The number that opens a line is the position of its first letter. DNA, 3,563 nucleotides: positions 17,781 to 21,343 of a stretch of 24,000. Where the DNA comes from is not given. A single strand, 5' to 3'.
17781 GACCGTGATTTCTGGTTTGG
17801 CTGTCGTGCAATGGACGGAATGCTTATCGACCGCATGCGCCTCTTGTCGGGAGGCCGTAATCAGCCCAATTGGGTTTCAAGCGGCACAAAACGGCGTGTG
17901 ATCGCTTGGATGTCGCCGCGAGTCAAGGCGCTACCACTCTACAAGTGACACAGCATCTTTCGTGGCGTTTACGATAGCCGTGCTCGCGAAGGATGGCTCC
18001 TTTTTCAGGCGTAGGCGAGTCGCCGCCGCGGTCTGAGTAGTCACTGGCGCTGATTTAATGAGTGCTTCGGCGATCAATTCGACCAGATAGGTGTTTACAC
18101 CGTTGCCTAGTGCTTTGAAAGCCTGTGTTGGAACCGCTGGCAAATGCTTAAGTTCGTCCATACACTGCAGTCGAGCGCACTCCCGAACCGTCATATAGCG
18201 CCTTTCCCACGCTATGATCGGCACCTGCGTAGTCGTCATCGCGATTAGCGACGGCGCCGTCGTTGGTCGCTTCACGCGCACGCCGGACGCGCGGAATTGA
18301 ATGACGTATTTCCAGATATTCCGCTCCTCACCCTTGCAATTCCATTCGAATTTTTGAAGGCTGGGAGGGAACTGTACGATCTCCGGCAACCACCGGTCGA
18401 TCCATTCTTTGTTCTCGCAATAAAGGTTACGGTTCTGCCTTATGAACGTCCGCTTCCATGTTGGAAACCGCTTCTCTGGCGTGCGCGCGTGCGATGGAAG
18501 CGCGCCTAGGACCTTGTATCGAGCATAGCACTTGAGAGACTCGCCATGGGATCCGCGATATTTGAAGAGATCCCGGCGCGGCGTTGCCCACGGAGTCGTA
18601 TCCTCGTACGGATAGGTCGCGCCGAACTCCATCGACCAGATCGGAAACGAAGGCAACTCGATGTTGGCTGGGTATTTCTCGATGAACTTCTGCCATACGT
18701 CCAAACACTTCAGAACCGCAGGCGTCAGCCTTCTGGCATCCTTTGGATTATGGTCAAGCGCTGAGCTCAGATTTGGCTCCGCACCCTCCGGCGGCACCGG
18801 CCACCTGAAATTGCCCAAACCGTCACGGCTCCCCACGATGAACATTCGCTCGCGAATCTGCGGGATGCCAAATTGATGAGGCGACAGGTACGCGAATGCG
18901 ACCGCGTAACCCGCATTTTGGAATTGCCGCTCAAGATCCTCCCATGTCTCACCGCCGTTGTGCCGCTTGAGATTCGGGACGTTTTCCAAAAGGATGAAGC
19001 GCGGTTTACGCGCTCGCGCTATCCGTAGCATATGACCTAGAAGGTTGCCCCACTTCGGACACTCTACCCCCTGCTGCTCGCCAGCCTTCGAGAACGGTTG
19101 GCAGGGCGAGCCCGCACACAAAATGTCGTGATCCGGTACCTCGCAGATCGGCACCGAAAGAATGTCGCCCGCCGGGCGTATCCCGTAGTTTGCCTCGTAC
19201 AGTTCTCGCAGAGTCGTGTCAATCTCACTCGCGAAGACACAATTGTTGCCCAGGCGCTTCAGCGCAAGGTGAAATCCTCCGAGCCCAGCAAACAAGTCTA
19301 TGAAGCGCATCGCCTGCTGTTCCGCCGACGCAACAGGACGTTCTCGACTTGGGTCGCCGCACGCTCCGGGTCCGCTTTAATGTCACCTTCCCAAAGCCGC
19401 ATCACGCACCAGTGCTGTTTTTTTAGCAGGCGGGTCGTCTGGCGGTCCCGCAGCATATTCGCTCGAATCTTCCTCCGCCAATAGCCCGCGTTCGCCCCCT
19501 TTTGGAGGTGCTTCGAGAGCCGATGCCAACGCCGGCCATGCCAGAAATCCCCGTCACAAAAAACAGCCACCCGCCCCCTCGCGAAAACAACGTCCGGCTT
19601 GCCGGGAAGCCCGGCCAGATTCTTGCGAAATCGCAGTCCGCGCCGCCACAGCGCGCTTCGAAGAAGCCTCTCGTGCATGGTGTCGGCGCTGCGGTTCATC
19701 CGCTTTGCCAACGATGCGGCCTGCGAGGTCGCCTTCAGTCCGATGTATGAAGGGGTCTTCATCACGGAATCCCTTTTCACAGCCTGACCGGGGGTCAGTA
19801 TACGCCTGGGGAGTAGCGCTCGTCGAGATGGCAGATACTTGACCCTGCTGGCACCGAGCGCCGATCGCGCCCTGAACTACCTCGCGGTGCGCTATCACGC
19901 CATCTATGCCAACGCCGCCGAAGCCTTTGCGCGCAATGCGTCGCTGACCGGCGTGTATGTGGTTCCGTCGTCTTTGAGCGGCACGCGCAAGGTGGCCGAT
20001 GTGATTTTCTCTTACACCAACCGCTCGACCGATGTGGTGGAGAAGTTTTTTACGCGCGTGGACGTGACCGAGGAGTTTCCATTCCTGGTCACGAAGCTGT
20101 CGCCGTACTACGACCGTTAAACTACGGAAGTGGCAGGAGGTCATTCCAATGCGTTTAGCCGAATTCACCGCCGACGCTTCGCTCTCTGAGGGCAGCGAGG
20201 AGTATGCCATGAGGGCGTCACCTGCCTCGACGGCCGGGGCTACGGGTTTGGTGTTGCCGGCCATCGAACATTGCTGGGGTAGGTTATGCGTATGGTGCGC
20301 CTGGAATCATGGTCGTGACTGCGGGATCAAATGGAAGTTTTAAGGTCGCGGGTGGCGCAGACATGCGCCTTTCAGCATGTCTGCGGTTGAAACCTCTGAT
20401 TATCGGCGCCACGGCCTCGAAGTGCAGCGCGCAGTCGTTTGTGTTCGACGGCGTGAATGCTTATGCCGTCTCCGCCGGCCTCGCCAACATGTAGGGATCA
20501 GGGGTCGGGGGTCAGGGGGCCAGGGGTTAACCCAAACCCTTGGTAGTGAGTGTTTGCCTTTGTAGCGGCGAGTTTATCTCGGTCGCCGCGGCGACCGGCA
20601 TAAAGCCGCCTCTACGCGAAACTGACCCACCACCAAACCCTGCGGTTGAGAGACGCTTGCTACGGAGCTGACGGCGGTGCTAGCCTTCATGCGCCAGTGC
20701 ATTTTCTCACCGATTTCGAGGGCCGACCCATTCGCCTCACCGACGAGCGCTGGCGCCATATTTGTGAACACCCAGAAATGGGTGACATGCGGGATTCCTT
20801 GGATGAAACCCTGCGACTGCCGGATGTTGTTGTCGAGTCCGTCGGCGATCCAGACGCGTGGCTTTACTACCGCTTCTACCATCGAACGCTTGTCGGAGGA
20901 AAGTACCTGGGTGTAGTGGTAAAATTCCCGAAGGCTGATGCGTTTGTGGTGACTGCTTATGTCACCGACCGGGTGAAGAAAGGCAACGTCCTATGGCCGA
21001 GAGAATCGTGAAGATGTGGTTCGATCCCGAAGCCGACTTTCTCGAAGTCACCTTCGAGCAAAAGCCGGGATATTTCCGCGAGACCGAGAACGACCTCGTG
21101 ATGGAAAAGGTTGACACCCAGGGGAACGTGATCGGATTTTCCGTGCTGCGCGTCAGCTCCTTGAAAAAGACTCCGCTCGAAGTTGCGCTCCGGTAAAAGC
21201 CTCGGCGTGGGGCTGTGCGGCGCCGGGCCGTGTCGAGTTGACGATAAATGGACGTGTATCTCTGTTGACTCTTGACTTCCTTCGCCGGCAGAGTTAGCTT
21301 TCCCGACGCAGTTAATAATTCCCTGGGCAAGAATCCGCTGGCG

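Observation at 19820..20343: Second, decapitated copy of the locus: 255 nt differ at 13 sites yet encode the identical 84 aa, followed by a different peptide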

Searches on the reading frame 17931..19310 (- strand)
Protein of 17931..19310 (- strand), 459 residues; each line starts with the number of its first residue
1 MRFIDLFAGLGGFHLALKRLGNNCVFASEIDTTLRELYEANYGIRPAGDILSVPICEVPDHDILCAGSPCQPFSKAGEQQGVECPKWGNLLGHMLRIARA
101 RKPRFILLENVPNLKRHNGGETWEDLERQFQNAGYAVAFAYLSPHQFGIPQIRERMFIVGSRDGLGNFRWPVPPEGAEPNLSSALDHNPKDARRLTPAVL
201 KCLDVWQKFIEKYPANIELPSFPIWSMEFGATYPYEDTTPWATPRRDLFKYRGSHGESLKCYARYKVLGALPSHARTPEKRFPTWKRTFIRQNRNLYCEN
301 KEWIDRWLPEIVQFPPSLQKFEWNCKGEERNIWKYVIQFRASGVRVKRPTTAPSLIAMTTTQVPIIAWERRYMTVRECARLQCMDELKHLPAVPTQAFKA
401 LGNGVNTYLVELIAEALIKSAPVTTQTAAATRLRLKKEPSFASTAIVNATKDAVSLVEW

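Call 13: search_protein_families(library=pfam, proteins=[window:17934-19310:-], max_evalue=0.01)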
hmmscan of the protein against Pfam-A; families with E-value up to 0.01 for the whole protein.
window:17934-19310:- (459 aa): 1 family
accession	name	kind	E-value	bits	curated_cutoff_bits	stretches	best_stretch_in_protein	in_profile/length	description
PF00145.23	DNA_methylase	-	4.7e-60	204.2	22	2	1-182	1-190/324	C-5 cytosine-specific DNA methylase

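Call 33: find_encoding_contigs(protein=window:17931-19310:-, flank=10000, max_places=10)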
Protein window:17931-19310:- (459 aa): 5 contigs read that carry it; 4 places shown.
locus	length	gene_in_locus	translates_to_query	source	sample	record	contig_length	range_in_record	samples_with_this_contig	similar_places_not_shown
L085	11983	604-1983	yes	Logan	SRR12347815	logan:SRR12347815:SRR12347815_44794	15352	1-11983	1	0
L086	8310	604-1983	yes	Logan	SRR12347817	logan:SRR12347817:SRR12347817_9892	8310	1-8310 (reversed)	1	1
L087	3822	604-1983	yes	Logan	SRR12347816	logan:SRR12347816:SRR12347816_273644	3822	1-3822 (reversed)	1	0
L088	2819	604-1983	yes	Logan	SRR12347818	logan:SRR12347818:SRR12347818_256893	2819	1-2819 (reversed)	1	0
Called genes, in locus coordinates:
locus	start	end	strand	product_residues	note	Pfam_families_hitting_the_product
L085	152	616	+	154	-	PF03852:Vsr, PF18741:MTES_1575 (faint)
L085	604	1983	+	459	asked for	PF00145:DNA_methylase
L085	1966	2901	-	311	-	-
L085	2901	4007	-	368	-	-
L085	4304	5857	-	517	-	PF26209:Phage_phiTE_241_C (weak)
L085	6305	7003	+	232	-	-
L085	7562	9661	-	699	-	PF13517:FG-GAP_3, PF01839:FG-GAP (weak), PF13517:FG-GAP_3, PF07610:DUF1573 (faint), PF12371:TMEM131_like_N (weak), PF15780:ASH, PF22073:Cep192_D4, PF22544:HYDIN_VesB_CFA65-like_Ig (weak)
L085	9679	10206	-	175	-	-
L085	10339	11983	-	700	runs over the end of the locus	PF01839:FG-GAP (weak), PF13517:FG-GAP_3, PF01839:FG-GAP (weak), PF13517:FG-GAP_3, PF01839:FG-GAP (weak), PF12371:TMEM131_like_N, PF15780:ASH, PF22073:Cep192_D4, +5 more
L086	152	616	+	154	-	PF03852:Vsr, PF18741:MTES_1575 (faint)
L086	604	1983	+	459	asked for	PF00145:DNA_methylase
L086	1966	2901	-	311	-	-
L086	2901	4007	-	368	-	-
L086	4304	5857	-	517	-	PF26209:Phage_phiTE_241_C (weak)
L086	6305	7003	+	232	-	-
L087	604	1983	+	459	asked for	PF00145:DNA_methylase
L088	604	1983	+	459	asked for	PF00145:DNA_methylase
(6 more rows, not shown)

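Call 41: search_protein_families(library=padloc, proteins=[window:17934-19310:-], max_evalue=0.01)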
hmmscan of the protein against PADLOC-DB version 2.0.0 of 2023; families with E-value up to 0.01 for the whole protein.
window:17934-19310:- (459 aa): 60 families (the best 25 are shown)
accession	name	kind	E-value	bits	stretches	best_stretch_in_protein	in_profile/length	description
PDLC00034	DruM2|DruM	-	2e-71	238.8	1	2-410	9-417/457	DNA cytosine methylase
PDLC03272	MTase_II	-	2.9e-67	225.6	2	2-186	76-263/407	Type II methyltransferase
PDLC02653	DrmMII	-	2.5e-53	179.2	2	1-207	5-217/333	DrmMII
PDLC03378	MTase_II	-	5.2e-47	158.8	2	1-185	3-195/344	Type II methyltransferase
PDLC03361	MTase_II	-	1.2e-45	154.2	2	1-166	87-287/455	Type II methyltransferase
PDLC03220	MTase_II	-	7.1e-44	148.3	2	2-159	13-183/525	Type II methyltransferase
PDLC03217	MTase_II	-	1.3e-41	140.8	2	2-166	386-549/703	Type II methyltransferase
PDLC03234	MTase_II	-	5.9e-41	139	2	2-186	6-200/375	Type II methyltransferase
PDLC00027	DruM2|DruM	-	6.9e-39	132.2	2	1-183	12-194/361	DNA cytosine methylase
PDLC03716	oMTase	-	1e-38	131.4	1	2-160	40-198/349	orphan methyltransferase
PDLC03242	MTase_II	-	3.8e-38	129.5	1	2-190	102-291/409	Type II methyltransferase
PDLC03326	MTase_II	-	8.3e-38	128.6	2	3-178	7-191/412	Type II methyltransferase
PDLC00026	DruM2|DruM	-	4.4e-37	126.4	2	2-179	6-185/336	DNA cytosine methylase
PDLC00031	DruM2|DruM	-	6.3e-33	112.3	2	2-176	13-187/361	DNA cytosine methylase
PDLC00033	DruM2|DruM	-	6.8e-33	112.4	2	2-166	23-195/368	DNA cytosine methylase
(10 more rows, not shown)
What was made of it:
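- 15883..19768 (.): Mobile defence-island core. It holds a PD-Lambda-5_A-like ParB-type protein (15907-17013, +), a 311-aa partner (17013-17948, +), a Dcm methyltransferase (17931-19310, -) and Vsr (19298-19762, -). PADLOC and Pfam hits (calls 13, 41).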

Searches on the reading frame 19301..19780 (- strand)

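Call 13: search_protein_families(library=pfam, proteins=[window:19301-19780:-], max_evalue=0.01)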
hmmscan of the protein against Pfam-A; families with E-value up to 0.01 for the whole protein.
window:19301-19780:- (160 aa): 3 families
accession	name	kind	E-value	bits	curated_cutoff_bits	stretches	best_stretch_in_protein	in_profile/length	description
PF03852.21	Vsr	-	5e-21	74.8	27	1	24-87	11-74/74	DNA mismatch endonuclease Vsr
PF18741.7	MTES_1575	-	1.9e-05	25.1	38.2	0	106-147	53-94/96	REase_MTES_1575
PF04480.18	DUF559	-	0.0013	19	20.6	0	110-148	69-107/109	Protein of unknown function (DUF559)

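Call 41: search_protein_families(library=padloc, proteins=[window:19301-19762:-], max_evalue=0.01)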
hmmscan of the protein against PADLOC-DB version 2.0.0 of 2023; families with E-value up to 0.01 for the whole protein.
window:19301-19762:- (154 aa): 1 family
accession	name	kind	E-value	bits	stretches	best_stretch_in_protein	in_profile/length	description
PDLC03397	Vsr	-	8.4e-15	53.2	1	20-130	14-121/156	Type II nicking endonuclease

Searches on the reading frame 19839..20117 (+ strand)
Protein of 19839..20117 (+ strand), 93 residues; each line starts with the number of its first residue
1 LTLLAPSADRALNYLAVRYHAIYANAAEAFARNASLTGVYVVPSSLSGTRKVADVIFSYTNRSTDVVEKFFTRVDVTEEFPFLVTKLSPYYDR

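Call 8: search_protein_families(library=pfam, proteins=[window:19839-20117:+], max_evalue=0.1)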
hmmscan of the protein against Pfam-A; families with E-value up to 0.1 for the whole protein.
window:19839-20117:+ (93 aa): 1 family
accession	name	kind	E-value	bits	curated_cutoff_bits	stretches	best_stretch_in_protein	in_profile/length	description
PF18065.6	PatG_C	-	8.1e-26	90.7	25.9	1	7-90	29-115/115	PatG C-terminal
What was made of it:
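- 19866..20120 (+): 3' fragment (last 84 codons plus TAA) of a second PatG-DUF-type gene. It is a pseudogene remnant. It matches Pfam PatG_C profile positions 29-115 of 115 at 8e-26 (call 8).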

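Call 9: search_protein_families(library=ncbifam, proteins=[window:19839-20117:+], max_evalue=0.1)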
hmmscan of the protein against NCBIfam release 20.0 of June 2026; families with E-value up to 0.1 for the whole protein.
window:19839-20117:+ (93 aa): 2 families
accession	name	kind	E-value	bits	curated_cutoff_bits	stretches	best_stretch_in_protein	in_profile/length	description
NF004919.0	PRK06276.1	equivalog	0.046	12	866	1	9-63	36-90/582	acetolactate synthase large subunit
NF005039.0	PRK06456.1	equivalog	0.096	11.1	868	1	9-64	41-96/572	acetolactate synthase large subunit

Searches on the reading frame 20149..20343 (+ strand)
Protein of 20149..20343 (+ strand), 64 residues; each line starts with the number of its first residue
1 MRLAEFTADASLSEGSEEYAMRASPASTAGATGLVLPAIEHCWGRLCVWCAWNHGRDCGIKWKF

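Call 8: search_protein_families(library=pfam, proteins=[window:20149-20340:+], max_evalue=0.1)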
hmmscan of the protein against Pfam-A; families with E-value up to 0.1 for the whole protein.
window:20149-20340:+ (64 aa): 0 families

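Call 9: search_protein_families(library=ncbifam, proteins=[window:20149-20340:+], max_evalue=0.1)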
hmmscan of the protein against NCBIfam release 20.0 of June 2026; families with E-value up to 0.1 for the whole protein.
window:20149-20340:+ (64 aa): 0 families

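Call 29: find_encoding_contigs(protein=window:20149-20343:+, flank=10000, max_places=10)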
Protein window:20149-20343:+ (64 aa): no gene with exactly this product is on record in the collection.

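Call 39: find_related_loci(query=window:20149-20340:+, collection=metagenome_contigs, flank=10000)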
Query window:20149-20340:+ (64 aa) in metagenome_contigs; peptide patterns used: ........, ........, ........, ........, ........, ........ (x = any residue, [..] = any of these).
600 stretches matched a pattern, but none encodes a relative of the query by tblastn (E <= 1e-3).

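Call 59: find_homologous_proteins(query=window:20149-20340:+, max_evalue=0.001)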
Query window:20149-20340:+: no candidate shares three 5-residue words with the query. No homologue found.
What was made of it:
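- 20134..20343 (+): SD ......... (20134-20142) and orphan precursor-peptide gene pep' (20149-20343, 64 aa, 4 Cys in the core). No homologue was found in two large searches (calls 39, 59).
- On Rhs/CDI-style orphan cassette array: pep' has no homologue (calls 39, 59).
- Tried and rejected: None in a JGI metagenome scan (call 39), in 5.8 billion protein clusters (call 59) or as an exact record (call 29).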

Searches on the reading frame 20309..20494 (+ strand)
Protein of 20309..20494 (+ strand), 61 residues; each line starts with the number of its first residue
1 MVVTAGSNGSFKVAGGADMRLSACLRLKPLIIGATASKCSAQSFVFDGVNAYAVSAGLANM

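Call 14: search_protein_families(library=pfam, proteins=[window:20309-20491:+], max_evalue=0.01)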
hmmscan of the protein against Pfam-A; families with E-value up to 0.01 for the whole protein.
window:20309-20491:+ (61 aa): 0 families

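Call 78: find_encoding_contigs(protein=window:20309-20494:+, flank=5000, max_places=5)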
Protein window:20309-20494:+ (61 aa): no gene with exactly this product is on record in the collection.
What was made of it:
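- Checked: The right junction at 20396|20397 could not be recovered independently (calls 29, 78).
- The joint at 20396|20397 is seen only in this assembly (calls 29, 78). The interval 19914-20585 was not recovered in independent unitigs (calls 29, 78).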

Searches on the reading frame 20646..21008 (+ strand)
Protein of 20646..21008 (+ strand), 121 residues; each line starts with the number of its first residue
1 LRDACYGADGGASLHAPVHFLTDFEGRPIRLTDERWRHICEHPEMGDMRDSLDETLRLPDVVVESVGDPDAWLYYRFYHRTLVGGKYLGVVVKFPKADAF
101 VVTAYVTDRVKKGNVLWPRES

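Call 8: search_protein_families(library=pfam, proteins=[window:20646-21008:+], max_evalue=0.1)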
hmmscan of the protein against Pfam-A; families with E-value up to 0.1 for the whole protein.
window:20646-21008:+ (121 aa): 2 families
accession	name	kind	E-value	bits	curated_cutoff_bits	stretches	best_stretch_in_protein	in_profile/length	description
PF18810.6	PBECR2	-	0.0016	19.1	27.1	1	21-106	17-103/120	phage-Barnase-EndoU-ColicinE5/D-RelE like nuclease2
PF03527.20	RHS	-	0.019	15.2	27.9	0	19-35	3-19/38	RHS protein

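Call 9: search_protein_families(library=ncbifam, proteins=[window:20646-21008:+], max_evalue=0.1)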
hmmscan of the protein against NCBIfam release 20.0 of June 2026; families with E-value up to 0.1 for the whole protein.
window:20646-21008:+ (121 aa): 0 families

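Call 41: search_protein_families(library=padloc, proteins=[window:20646-21008:+], max_evalue=0.01)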
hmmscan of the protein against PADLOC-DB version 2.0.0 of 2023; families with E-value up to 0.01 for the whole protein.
window:20646-21008:+ (121 aa): 0 families

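Call 42: search_protein_families(library=phrogs, proteins=[window:20646-21008:+], max_evalue=0.01)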
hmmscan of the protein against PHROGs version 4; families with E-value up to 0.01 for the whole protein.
window:20646-21008:+ (121 aa): 0 families

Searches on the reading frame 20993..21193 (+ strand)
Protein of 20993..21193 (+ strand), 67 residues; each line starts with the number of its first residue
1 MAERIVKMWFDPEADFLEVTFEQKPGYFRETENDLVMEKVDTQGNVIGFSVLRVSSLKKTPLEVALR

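Call 8: search_protein_families(library=pfam, proteins=[window:20993-21193:+], max_evalue=0.1)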
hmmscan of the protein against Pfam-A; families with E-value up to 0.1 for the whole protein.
window:20993-21193:+ (67 aa): 1 family
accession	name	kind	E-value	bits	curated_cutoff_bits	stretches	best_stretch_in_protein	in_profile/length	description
PF10049.14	DUF2283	-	5.3e-07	30.1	23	1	7-55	1-49/49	Protein of unknown function (DUF2283)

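Call 9: search_protein_families(library=ncbifam, proteins=[window:20993-21193:+], max_evalue=0.1)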
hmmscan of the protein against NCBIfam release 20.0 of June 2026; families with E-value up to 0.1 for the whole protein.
window:20993-21193:+ (67 aa): 0 families

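Call 41: search_protein_families(library=padloc, proteins=[window:20993-21193:+], max_evalue=0.01)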
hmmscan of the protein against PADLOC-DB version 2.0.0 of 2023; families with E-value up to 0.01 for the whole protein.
window:20993-21193:+ (67 aa): 0 families
